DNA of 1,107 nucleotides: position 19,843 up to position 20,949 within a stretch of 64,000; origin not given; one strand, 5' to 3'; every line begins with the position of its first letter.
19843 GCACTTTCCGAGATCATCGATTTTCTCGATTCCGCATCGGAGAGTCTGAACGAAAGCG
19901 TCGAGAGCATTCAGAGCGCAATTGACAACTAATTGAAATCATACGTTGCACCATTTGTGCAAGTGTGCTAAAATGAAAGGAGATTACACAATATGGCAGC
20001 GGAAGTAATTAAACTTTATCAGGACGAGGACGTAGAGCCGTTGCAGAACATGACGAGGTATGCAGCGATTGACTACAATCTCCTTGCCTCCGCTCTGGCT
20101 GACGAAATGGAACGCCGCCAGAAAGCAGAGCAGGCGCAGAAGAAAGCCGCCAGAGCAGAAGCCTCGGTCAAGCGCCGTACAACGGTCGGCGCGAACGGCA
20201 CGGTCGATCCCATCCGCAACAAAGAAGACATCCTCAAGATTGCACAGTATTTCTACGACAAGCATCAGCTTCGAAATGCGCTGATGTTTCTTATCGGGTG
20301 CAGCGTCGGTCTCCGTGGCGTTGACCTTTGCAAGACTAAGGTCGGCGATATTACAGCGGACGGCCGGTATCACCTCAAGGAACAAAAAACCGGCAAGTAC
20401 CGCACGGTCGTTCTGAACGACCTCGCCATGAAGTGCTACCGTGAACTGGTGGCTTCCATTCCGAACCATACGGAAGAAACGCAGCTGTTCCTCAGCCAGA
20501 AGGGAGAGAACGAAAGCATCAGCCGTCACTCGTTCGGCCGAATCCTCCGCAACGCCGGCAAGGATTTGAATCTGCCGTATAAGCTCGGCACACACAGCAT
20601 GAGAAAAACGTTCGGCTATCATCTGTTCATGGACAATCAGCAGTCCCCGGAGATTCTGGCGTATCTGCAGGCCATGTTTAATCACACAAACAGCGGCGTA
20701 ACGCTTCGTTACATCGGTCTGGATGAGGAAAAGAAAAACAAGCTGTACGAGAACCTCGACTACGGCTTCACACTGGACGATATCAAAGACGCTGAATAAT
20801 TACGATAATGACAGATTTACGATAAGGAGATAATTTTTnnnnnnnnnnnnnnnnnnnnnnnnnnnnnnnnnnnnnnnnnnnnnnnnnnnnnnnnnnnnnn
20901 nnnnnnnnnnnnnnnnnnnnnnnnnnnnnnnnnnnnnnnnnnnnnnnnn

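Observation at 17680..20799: Plasmid-style maintenance cluster: MazF-like toxin without an obvious antitoxin, RepA_N, Xer-like tyrosine recombinase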

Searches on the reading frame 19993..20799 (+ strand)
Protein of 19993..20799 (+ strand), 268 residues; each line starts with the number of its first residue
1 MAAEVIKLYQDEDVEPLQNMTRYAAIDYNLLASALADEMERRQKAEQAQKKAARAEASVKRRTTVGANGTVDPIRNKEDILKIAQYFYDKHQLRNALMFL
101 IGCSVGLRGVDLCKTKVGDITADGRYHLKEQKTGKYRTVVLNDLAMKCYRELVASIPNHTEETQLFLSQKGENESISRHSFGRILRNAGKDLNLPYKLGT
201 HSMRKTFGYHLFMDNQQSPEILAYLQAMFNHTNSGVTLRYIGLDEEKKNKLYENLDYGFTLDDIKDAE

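Call 3: search_protein_families(library=pfam, proteins=[window:19993-20799:+], max_evalue=0.1)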
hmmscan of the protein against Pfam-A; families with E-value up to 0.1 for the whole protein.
window:19993-20799:+ (268 aa): 1 family
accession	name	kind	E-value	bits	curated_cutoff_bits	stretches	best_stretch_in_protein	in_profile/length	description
PF00589.27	Phage_integrase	-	2.7e-19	70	27.1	1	78-245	9-170/172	Phage integrase family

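Call 5: search_protein_families(library=phrogs, proteins=[window:19993-20799:+], max_evalue=0.01)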
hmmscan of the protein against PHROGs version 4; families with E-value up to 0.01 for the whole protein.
window:19993-20799:+ (268 aa): 4 families
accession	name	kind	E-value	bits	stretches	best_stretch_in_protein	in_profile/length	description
phrog_216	-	integration and excision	8.8e-43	147.5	1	45-256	26-237/301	integrase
phrog_1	-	integration and excision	2.8e-17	64.2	1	76-255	272-447/611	integrase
phrog_7269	-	integration and excision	2.4e-13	50.8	1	173-247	5-73/89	integrase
phrog_2178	-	unknown function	0.0016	19.6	0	7-42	6-39/72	-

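Call 66: search_protein_families(library=padloc, proteins=[window:19993-20799:+], max_evalue=0.01)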
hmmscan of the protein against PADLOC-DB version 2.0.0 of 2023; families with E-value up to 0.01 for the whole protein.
window:19993-20799:+ (268 aa): 0 families

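Call 67: search_protein_families(library=ncbifam, proteins=[window:19993-20799:+], max_evalue=0.01)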
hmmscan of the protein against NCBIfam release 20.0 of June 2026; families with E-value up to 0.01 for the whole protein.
window:19993-20799:+ (268 aa): 7 families
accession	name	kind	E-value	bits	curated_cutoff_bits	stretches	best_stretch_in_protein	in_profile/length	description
TIGR02225.1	recomb_XerD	equivalog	1.1e-12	47.9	329.6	1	88-250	119-281/290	site-specific tyrosine recombinase XerD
NF040815.2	recomb_XerA_Arch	equivalog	1.4e-12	47.7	220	1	76-252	98-263/263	site-specific tyrosine recombinase/integron integrase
TIGR02224.1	recomb_XerC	equivalog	6.1e-12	45.5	335.15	1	84-254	119-288/295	tyrosine recombinase XerC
NF001399.0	PRK00283.1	subfamily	6.7e-11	42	279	1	81-252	123-292/300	tyrosine recombinase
NF007370.0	PRK09870.1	subfamily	3.6e-09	36.6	221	1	79-215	20-155/200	tyrosine-type DNA invertase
NF007371.0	PRK09871.1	subfamily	0.0003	20.4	222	1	97-249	30-180/198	tyrosine-type DNA invertase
TIGR02249.1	integrase_gron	subfamily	0.0055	16.1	265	0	76-145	103-169/315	integron integrase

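Call 97: search_solved_structures(query=window:19993-20799:+, max_evalue=0.001, show_alignments=2)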
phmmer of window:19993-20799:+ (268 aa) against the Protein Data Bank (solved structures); distinct sequences matched with E-value up to 0.001: 2.
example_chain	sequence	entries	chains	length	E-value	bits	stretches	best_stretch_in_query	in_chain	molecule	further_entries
4a8e_A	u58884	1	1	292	0.00013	25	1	90-243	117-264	PROBABLE TYROSINE RECOMBINASE XERC-LIKE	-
5hxy_A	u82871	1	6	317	0.00033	23.6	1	103-252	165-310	Tyrosine recombinase XerA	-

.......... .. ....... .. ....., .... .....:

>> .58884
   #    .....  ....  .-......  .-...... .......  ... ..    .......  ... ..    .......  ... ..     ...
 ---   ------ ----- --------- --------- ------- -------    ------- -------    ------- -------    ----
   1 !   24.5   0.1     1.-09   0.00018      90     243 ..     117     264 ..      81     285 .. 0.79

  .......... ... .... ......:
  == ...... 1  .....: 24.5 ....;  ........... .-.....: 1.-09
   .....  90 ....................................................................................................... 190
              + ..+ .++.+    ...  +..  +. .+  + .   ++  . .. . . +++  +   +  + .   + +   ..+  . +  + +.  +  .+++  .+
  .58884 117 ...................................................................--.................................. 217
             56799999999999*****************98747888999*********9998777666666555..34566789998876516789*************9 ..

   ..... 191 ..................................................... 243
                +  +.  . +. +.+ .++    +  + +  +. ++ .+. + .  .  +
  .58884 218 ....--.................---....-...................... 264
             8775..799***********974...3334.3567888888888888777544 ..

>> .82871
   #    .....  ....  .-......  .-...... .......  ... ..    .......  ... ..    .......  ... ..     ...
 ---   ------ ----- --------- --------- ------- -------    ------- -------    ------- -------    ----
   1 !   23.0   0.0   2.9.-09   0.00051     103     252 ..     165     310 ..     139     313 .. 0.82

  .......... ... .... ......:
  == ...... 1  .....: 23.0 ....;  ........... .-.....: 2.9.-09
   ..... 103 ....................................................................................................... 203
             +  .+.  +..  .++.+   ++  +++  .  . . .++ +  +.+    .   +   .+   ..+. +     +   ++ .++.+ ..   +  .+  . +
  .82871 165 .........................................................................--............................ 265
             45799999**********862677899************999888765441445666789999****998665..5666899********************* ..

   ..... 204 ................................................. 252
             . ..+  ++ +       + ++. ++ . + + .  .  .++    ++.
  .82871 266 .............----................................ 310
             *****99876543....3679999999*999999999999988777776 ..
